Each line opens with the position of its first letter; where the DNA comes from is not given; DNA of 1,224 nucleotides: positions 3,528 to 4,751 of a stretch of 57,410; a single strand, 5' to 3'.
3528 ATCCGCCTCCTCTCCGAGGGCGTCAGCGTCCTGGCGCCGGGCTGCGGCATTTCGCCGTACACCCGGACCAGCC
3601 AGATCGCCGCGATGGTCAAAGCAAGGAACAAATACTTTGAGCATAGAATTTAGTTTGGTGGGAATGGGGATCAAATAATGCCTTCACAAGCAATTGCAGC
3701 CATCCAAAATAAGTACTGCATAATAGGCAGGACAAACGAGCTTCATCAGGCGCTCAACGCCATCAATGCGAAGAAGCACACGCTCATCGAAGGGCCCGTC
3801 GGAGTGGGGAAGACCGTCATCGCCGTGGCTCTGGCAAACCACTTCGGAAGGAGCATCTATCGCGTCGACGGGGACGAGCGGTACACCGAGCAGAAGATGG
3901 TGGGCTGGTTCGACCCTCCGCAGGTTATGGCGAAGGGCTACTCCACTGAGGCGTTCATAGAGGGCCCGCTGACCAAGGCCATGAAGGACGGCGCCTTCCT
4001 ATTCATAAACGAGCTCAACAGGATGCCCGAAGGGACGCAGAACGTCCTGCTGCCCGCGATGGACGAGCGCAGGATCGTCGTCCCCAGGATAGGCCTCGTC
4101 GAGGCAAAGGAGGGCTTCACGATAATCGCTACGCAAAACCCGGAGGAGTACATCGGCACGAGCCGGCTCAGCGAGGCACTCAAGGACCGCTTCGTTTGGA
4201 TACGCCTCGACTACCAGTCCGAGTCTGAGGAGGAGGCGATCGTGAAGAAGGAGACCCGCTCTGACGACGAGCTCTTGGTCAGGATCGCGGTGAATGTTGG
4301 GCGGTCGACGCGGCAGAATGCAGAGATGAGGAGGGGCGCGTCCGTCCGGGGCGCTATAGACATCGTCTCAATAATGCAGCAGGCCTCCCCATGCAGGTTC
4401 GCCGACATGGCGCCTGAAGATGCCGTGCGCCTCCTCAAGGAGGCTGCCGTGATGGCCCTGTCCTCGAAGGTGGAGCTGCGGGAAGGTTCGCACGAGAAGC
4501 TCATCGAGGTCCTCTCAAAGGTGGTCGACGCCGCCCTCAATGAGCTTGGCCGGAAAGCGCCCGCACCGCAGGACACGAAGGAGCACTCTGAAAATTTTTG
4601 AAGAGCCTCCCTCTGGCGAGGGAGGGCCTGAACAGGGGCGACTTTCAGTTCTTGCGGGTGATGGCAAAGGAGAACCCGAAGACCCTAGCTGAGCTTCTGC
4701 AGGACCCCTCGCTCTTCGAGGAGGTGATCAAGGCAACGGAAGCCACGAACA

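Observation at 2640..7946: MT2 methyltransferase operon carrying a MoxR AAA+ ATPase, a VWA protein, a second corrinoid protein and a private group II chaperonin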

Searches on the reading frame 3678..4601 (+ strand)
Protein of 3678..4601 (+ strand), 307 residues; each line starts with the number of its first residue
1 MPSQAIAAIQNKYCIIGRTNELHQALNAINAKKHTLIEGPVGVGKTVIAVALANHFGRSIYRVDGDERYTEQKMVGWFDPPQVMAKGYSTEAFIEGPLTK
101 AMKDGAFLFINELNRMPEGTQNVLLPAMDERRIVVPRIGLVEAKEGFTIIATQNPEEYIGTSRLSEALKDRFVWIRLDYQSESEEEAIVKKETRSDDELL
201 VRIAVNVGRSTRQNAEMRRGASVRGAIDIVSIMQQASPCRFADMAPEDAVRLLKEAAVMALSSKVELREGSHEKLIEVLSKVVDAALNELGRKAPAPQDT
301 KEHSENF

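Call 3: search_protein_families(library=pfam, proteins=[window:3678-4601:+])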
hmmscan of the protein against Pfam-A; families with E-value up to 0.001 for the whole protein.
window:3678-4601:+ (307 aa): 8 families
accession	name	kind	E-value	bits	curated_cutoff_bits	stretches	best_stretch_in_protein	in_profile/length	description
PF07728.20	AAA_5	-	4.6e-22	79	22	1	34-172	1-139/139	AAA domain (dynein-related subfamily)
PF07726.17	AAA_3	-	3.4e-17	63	27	1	34-173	1-130/131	ATPase family associated with various cellular activities (AAA)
PF00004.35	AAA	-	2.7e-09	38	21.2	1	36-159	2-115/131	ATPase family associated with various cellular activities (AAA)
PF05496.18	RuvB_N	-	1.5e-07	31.8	27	0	27-63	28-64/159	Holliday junction DNA helicase RuvB P-loop domain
PF00158.32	Sigma54_activat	-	2e-07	31.3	20.2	0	103-168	92-158/168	Sigma-54 interaction domain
PF20720.3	nSTAND3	-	3e-05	24.2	27.2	1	19-58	4-43/155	Novel STAND NTPase 3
PF13191.12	AAA_16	-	9.1e-05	23.5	32.6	0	16-63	3-56/167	AAA ATPase domain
PF02562.22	PhoH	-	0.00025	21.1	27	0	15-53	2-40/205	PhoH-like protein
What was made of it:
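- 3678..4601 (+): MoxR-class AAA+ ATPase (AAA_5, related to midasin and NorQ). AAA_5 79 bits (call 3).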

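Call 4: search_protein_families(library=ncbifam, proteins=[window:3678-4601:+])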
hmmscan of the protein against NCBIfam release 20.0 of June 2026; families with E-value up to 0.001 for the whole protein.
window:3678-4601:+ (307 aa): 8 families
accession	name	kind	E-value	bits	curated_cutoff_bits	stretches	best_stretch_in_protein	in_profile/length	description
TIGR02640.1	gas_vesic_GvpN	equivalog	8e-25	87.8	266.8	1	28-235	17-238/262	gas vesicle protein GvpN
NF047784.1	MadB_ATPase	equivalog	4.1e-18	65.6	475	2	88-231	119-259/298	MadB family AAA-type ATPase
TIGR00635.1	ruvB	equivalog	4.1e-10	39.2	299.05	1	100-213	77-193/305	Holliday junction branch migration DNA helicase RuvB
NF000868.0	PRK00080.1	equivalog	2e-09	36.8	282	1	101-194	99-194/330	Holliday junction branch migration DNA helicase RuvB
TIGR02442.1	Cob-chelat-sub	hypoth_equivalog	4.6e-09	35.3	779.45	1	70-189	97-208/641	putative cobaltochelatase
TIGR02031.1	BchD-ChlD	equivalog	1.4e-08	33.9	499.55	1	36-196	20-184/608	magnesium chelatase ATPase subunit D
TIGR02639.1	ClpA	equivalog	9.8e-05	20.7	993.15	1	36-132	491-584/734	ATP-dependent Clp protease ATP-binding subunit ClpA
NF003234.0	PRK04195.2-4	equivalog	0.00043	19.3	529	0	31-63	37-69/497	replication factor C large subunit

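Call 8: find_homologous_proteins(query=window:3678-4601:+)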
Query window:3678-4601:+ (307 aa): 3309 proteins with E <= 0.001 among 4941 candidates; the best 120 are listed.
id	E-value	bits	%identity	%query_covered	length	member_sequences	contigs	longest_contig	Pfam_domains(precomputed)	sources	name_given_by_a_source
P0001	1.5e-185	633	95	100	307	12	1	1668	PF00158.33,PF07726.18,PF00004.36,PF05496.19,PF07728.21,PF20720.4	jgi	-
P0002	7.3e-160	549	83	100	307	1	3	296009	PF00158.33,PF07726.18,PF00004.36,PF05496.19,PF07728.21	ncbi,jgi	-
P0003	9.2e-153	525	79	100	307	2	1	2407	PF00158.33,PF07726.18,PF00004.36,PF05496.19,PF07728.21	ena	-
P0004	1.3e-151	522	79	100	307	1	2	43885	PF00158.33,PF07726.18,PF00004.36,PF05496.19,PF07728.21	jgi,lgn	-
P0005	3.6e-150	517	78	100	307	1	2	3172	PF00158.33,PF07726.18,PF00004.36,PF05496.19,PF07728.21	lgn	-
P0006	7.2e-150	516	78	100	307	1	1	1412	PF00158.33,PF07726.18,PF00004.36,PF05496.19,PF07728.21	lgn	-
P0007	3.6e-148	510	77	100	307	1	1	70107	PF00158.33,PF07726.18,PF00004.36,PF05496.19,PF07728.21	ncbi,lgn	-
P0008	3.5e-143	494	77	100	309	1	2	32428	PF00158.33,PF07726.18,PF00004.36,PF05496.19,PF07728.21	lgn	-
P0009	5.5e-136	470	74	97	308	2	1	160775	PF00158.33,PF07726.18,PF00004.36,PF05496.19,PF07728.21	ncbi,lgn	-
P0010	2.5e-135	468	71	100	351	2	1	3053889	PF00158.33,PF07724.21,PF07726.18,PF00493.30,PF00004.36,PF05496.19,PF07728.21,PF20720.4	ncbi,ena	-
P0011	1.6e-134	466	73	98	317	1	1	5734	PF00158.33,PF07726.18,PF00004.36,PF05496.19,PF07728.21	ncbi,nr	ncbi:MAG: MoxR family ATPase [Candidatus Methanomethylicus sp.]|nr:MoxR family ATPase [Candidatus Me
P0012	1.7e-134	466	72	100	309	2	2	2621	PF00158.33,PF07726.18,PF00004.36,PF05496.19,PF07728.21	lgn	-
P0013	2.3e-133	462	72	100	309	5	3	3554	PF00158.33,PF07726.18,PF00004.36,PF05496.19,PF07728.21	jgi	jgi:MoxR-like ATPase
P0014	7.6e-133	460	71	99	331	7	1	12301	PF00158.33,PF07726.18,PF00493.30,PF00004.36,PF05496.19,PF07728.21,PF01078.28,PF20720.4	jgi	-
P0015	4.3e-132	458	69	99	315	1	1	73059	PF00158.33,PF07726.18,PF00493.30,PF00004.36,PF05496.19,PF07728.21,PF01078.28,PF20720.4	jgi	-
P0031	1.2e-119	417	65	99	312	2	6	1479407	PF00158.33,PF07724.21,PF07726.18,PF00493.30,PF00004.36,PF05496.19,PF07728.21,PF01078.28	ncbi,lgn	ncbi:MAG: MoxR family ATPase [Candidatus Methanosuratincola petrocarbonis]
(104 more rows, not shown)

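Call 11: find_encoding_contigs(protein=P0002, flank=10000, max_places=3)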
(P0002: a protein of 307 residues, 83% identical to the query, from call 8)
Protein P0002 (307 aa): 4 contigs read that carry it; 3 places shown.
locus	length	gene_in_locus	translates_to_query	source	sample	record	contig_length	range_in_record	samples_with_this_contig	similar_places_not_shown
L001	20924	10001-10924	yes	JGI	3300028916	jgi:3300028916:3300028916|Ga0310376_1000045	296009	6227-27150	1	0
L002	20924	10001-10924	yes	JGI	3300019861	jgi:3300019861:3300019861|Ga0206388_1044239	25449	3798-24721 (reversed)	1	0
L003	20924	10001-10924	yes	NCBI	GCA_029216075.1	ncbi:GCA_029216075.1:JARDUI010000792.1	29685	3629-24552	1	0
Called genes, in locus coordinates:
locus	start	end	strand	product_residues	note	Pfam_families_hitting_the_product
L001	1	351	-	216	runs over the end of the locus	PF01300:Sua5_yciO_yrdC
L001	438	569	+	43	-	-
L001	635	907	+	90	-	-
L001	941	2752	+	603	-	PF04068:Fer4_RLI, PF14697:Fer4_21 (faint), PF00037:Fer4 (weak), PF00005:ABC_tran, PF02463:SMC_N (faint), PF13555:AAA_29 (faint), PF13304:AAA_21 (faint), PF00005:ABC_tran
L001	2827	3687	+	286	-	PF01435:Peptidase_M48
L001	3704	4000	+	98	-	PF09889:DUF2116 (weak)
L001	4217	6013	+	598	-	PF14262:Cthe_2159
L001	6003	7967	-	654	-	PF03485:Arg_tRNA_synt_N, PF00750:tRNA-synt_1d, PF05746:DALR_1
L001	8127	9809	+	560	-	-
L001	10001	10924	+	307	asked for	PF00158:Sigma54_activat (faint), PF05496:RuvB_N (faint), PF00004:AAA, PF07726:AAA_3, PF07728:AAA_5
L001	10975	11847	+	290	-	PF05762:VWA_CoxE, PF00092:VWA, PF13519:VWA_2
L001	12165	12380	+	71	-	-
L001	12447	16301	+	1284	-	PF03104:DNA_pol_B_exo1, PF00136:DNA_pol_B, PF13403:Hint_2 (faint), PF14890:Intein_splicing, PF00136:DNA_pol_B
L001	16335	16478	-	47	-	-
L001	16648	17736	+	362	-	PF08323:Glyco_transf_5 (faint), PF13439:Glyco_transf_4, PF13477:Glyco_trans_4_2, PF13579:Glyco_trans_4_4, PF20706:GT4-conflict, PF00534:Glycos_transf_1, PF13692:Glyco_trans_1_4, PF13524:Glyco_trans_1_2 (weak)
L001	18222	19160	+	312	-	PF00005:ABC_tran, PF13304:AAA_21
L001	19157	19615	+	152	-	PF12679:ABC2_membrane_2 (weak), PF12730:ABC2_membrane_4 (weak)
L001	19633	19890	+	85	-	-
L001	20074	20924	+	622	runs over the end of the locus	PF08915:tRNA-Thr_ED, PF00587:tRNA-synt_2b, PF03129:HGTP_anticodon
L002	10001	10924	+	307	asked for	PF00158:Sigma54_activat (faint), PF05496:RuvB_N (faint), PF00004:AAA, PF07726:AAA_3, PF07728:AAA_5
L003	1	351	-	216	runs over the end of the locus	PF01300:Sua5_yciO_yrdC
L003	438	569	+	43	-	-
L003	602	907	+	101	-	PF02150:Zn_ribbon_RPB9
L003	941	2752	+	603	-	PF04068:Fer4_RLI, PF14697:Fer4_21 (faint), PF00037:Fer4 (weak), PF00005:ABC_tran, PF02463:SMC_N (faint), PF13555:AAA_29 (faint), PF13304:AAA_21 (faint), PF00005:ABC_tran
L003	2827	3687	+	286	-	PF01435:Peptidase_M48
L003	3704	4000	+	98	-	PF09889:DUF2116 (weak)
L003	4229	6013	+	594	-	PF14262:Cthe_2159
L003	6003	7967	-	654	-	PF03485:Arg_tRNA_synt_N, PF00750:tRNA-synt_1d, PF05746:DALR_1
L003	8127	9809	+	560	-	-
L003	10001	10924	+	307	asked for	PF00158:Sigma54_activat (faint), PF05496:RuvB_N (faint), PF00004:AAA, PF07726:AAA_3, PF07728:AAA_5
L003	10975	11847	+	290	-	PF05762:VWA_CoxE, PF00092:VWA, PF13519:VWA_2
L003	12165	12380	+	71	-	-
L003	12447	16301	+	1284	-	PF03104:DNA_pol_B_exo1, PF00136:DNA_pol_B, PF13403:Hint_2 (faint), PF14890:Intein_splicing, PF00136:DNA_pol_B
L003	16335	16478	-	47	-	-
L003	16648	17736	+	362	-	PF08323:Glyco_transf_5 (faint), PF13439:Glyco_transf_4, PF13477:Glyco_trans_4_2, PF13579:Glyco_trans_4_4, PF20706:GT4-conflict, PF00534:Glycos_transf_1, PF13692:Glyco_trans_1_4, PF13524:Glyco_trans_1_2 (weak)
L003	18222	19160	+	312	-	PF00005:ABC_tran, PF13304:AAA_21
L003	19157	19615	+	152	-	PF12679:ABC2_membrane_2 (weak), PF12730:ABC2_membrane_4 (weak)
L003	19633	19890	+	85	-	-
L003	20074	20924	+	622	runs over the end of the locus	PF08915:tRNA-Thr_ED, PF00587:tRNA-synt_2b, PF03129:HGTP_anticodon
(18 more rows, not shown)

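Call 12: find_encoding_contigs(protein=P0010, flank=10000, max_places=3)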
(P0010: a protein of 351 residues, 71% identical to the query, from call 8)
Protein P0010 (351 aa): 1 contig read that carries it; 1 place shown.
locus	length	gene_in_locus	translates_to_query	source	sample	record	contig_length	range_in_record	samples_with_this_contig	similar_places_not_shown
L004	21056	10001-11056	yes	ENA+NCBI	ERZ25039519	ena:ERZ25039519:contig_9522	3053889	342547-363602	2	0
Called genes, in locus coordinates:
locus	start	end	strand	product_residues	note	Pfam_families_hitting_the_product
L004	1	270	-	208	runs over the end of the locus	PF00348:polyprenyl_synt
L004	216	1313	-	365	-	PF01070:FMN_dh (weak), PF00478:IMPDH (faint), PF01070:FMN_dh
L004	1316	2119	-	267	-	PF00696:AA_kinase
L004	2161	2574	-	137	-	PF01989:AcnX_swivel_put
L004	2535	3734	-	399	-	PF04412:AcnX, PF28403:AcnX_2nd, PF00330:Aconitase (weak), PF28406:AcnX_3rd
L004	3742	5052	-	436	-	PF20695:UbiD_N, PF01977:UbiD, PF20696:UbiD_C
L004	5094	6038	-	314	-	PF00288:GHMP_kinases_N, PF08544:GHMP_kinases_C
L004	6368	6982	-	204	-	PF13412:HTH_24, PF13404:HTH_AsnC-type (weak)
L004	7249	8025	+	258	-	PF00106:adh_short, PF08659:KR, PF13561:adh_short_C2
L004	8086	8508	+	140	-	PF07366:SnoaL, PF12680:SnoaL_2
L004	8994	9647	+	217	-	-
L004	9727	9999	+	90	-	-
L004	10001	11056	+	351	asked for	PF00493:MCM (weak), PF05496:RuvB_N (faint), PF00158:Sigma54_activat (faint), PF20720:nSTAND3 (faint), PF00004:AAA, PF07724:AAA_2 (weak), PF07726:AAA_3, PF07728:AAA_5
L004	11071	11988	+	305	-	PF05762:VWA_CoxE, PF00092:VWA, PF13519:VWA_2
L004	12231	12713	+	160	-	-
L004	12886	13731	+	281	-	PF01996:F420_ligase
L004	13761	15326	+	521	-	PF02629:CoA_binding, PF13380:CoA_binding_2, PF13607:Succ_CoA_lig, PF19045:Ligase_CoA_2 (weak)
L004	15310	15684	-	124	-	PF01982:CTP-dep_RFKase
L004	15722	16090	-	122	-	-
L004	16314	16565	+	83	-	PF04014:MazE_antitoxin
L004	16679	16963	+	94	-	PF01850:PIN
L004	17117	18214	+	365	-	PF01658:Inos-1-P_synth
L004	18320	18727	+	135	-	PF01597:GCV_H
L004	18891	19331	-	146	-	PF00210:Ferritin, PF02915:Rubrerythrin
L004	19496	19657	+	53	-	PF01020:Ribosomal_L40e (weak)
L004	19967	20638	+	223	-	-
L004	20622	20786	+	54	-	-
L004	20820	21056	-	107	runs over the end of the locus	-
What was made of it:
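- A Bathyarchaeota pair (L004, 71%) is likewise unlinked (calls 11, 12). L001-L003 and L004/L008 are unlinked (calls 11, 12).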

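Call 13: find_related_loci(query=window:3678-4601:+, collection=genome_contigs, flank=10000)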
Query window:3678-4601:+ (307 aa) in genome_contigs; peptide patterns used: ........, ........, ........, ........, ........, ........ (x = any residue, [..] = any of these).
350 stretches matched a pattern; 248 encode a relative of the query (tblastn E <= 1e-3); the best 80 are kept; 79 distinct loci.
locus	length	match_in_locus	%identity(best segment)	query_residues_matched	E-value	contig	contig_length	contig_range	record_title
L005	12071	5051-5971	95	1-307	0e+0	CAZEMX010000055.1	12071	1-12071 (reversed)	MAG TPA_asm: uncultured Nitrososphaerota archaeon isolate binchicken_co265_268 genome assembly, contig: NODE_8107_length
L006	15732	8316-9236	79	1-307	2e-163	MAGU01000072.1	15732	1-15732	MAG: Candidatus Methanomethylicus oleisabuli isolate V3 V3_s70, whole genome shotgun sequence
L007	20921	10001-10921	77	1-307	4e-160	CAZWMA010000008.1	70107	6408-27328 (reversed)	MAG TPA_asm: uncultured Nitrososphaerota archaeon isolate binchicken_co220_99 genome assembly, contig: NODE_156_length_7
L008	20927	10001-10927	71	1-307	2e-146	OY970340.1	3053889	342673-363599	MAG: Candidatus Bathyarchaeota archaeon isolate MFD04492.bin.c.5 genome assembly, chromosome: 1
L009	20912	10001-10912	73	6-307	1e-144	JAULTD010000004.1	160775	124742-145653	MAG: Candidatus Methanomethylicaceae archaeon GD_Cm_T35_P0_bin.15 NODE_89_length_160775_cov_15.865655, whole genome shot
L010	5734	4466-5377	73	6-307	2e-145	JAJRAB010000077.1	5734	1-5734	MAG: Candidatus Methanomethylicus sp. isolate OWC_0001 OWC_0001_k121_22542032, whole genome shotgun sequence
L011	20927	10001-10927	70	1-307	1e-140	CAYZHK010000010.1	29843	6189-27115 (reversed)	MAG TPA_asm: uncultured Nitrososphaerota archaeon isolate SRP098346_co1_232 genome assembly, contig: NODE_1123_length_29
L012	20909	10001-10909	65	5-307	1e-129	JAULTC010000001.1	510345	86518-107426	MAG: Candidatus Methanosuratincola sp. GD_Cm_T35_P0_bin.90 NODE_8_length_510345_cov_18.378141, whole genome shotgun sequ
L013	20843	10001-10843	64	6-292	1e-114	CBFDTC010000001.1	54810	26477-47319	MAG TPA_asm: Candidatus Bathyarchaeota archaeon isolate SRR6823440_binner13_Refined_89 genome assembly, contig: ERZ65034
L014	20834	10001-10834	61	6-289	4e-113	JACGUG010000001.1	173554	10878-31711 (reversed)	MAG: archaeon isolate H03B2 scaffold_305, whole genome shotgun sequence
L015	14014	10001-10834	61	6-289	4e-113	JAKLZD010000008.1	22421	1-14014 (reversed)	MAG: Candidatus Methylarchaceae archaeon HK01M k127_4382170, whole genome shotgun sequence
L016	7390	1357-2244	58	6-305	6e-112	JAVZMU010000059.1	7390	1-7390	MAG: Nitrososphaerales archaeon isolate DRTY-6_201912_bins_25 DRTY-6_201912_bins_25_scaffold_59, whole genome shotgun se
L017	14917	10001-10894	56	4-306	7e-112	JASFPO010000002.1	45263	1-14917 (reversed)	MAG: Candidatus Bathyarchaeota archaeon isolate D0819M58metaG_Bin_753 D0819M58metaG_FD_scaffold_22_c1, whole genome shot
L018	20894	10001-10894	58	1-306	1e-109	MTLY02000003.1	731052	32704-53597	MAG: Candidatus Hecatella orcuttiae isolate JdFR-11 NRA7_48_8_length_731052_cov_237, whole genome shotgun sequence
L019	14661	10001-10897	55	5-306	2e-108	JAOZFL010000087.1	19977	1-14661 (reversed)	MAG: Thermoproteota archaeon isolate Flange_M5_B4 1-CGB-Flange_contig_1825, whole genome shotgun sequence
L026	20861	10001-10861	54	9-301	7e-105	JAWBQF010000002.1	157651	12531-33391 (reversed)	MAG: Candidatus Methanomethylicia archaeon isolate JZ-1_201705_bins_15 JZ-1_201705_bins_15_scaffold_2, whole genome shot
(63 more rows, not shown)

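Call 24: search_protein_families(library=pfam, max_evalue=0.01, proteins=[L001:8127-9809:+, L012:11896-12714:+, L012:12716-13786:+])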
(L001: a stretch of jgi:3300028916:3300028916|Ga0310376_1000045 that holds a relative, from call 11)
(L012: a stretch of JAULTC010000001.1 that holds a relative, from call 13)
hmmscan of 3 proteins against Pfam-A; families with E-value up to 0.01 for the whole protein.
L001:8127-9809:+ (560 aa): 0 families

L012:11896-12714:+ (272 aa): 2 families
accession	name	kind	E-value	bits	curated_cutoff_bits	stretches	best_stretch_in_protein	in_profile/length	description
PF02310.24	B12-binding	-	3.8e-29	101.4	32.1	1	151-261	2-120/121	B12 binding domain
PF02607.22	B12-binding_2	-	1.7e-21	76.6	23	1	65-137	2-73/74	B12 binding domain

L012:12716-13786:+ (356 aa): 1 family
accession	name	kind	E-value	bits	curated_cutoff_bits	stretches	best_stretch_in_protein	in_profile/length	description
PF01208.23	URO-D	-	5.7e-50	170.7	23.9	1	7-352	2-346/346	Uroporphyrinogen decarboxylase (URO-D)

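Call 31: find_encoding_contigs(protein=P0031, flank=8000, max_places=2)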
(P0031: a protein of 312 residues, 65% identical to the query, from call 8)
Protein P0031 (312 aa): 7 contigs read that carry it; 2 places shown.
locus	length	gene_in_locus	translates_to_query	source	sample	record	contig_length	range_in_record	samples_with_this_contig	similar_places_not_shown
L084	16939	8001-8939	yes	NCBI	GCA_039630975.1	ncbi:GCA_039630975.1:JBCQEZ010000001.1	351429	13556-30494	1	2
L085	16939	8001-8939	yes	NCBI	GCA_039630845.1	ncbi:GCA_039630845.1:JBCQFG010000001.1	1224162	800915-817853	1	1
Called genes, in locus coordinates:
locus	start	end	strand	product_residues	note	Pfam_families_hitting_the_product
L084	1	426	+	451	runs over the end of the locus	PF00535:Glycos_transf_2, PF13641:Glyco_tranf_2_3, PF13632:Glyco_trans_2_3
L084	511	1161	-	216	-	PF00702:Hydrolase, PF12710:HAD (faint), PF13419:HAD_2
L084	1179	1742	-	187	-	PF02659:Mntp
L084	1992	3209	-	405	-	PF00909:Ammonium_transp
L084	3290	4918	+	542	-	PF17651:Raco_middle, PF14574:RACo_C_ter, PF12838:Fer4_7 (weak)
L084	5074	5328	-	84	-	-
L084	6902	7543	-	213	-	PF02607:B12-binding_2, PF02310:B12-binding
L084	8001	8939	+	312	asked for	PF00158:Sigma54_activat, PF00493:MCM (weak), PF01078:Mg_chelatase (faint), PF05496:RuvB_N (faint), PF00004:AAA, PF07724:AAA_2 (faint), PF07726:AAA_3, PF07728:AAA_5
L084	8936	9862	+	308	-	PF05762:VWA_CoxE (weak), PF00092:VWA, PF13519:VWA_2 (weak)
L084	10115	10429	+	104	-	-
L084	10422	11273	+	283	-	PF01409:tRNA-synt_2d (weak), PF17759:tRNA_synthFbeta (weak), PF00152:tRNA-synt_2 (faint)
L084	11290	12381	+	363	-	PF04055:Radical_SAM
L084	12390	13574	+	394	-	PF21360:PylC-like_N (weak), PF02655:ATP-grasp_3, PF02786:CPSase_L_D2 (faint)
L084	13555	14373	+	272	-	PF21455:PylD_N, PF02826:2-Hacid_dh_C (weak), PF03446:NAD_binding_2 (faint)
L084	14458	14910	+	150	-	-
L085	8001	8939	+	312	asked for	PF00158:Sigma54_activat, PF00493:MCM (weak), PF01078:Mg_chelatase (faint), PF05496:RuvB_N (faint), PF00004:AAA, PF07724:AAA_2 (faint), PF07726:AAA_3, PF07728:AAA_5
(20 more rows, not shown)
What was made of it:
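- The cultured species M. petrocarbonis has the order RamA, Cor(-), MoxR-VWA, pylSBCD (call 31).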
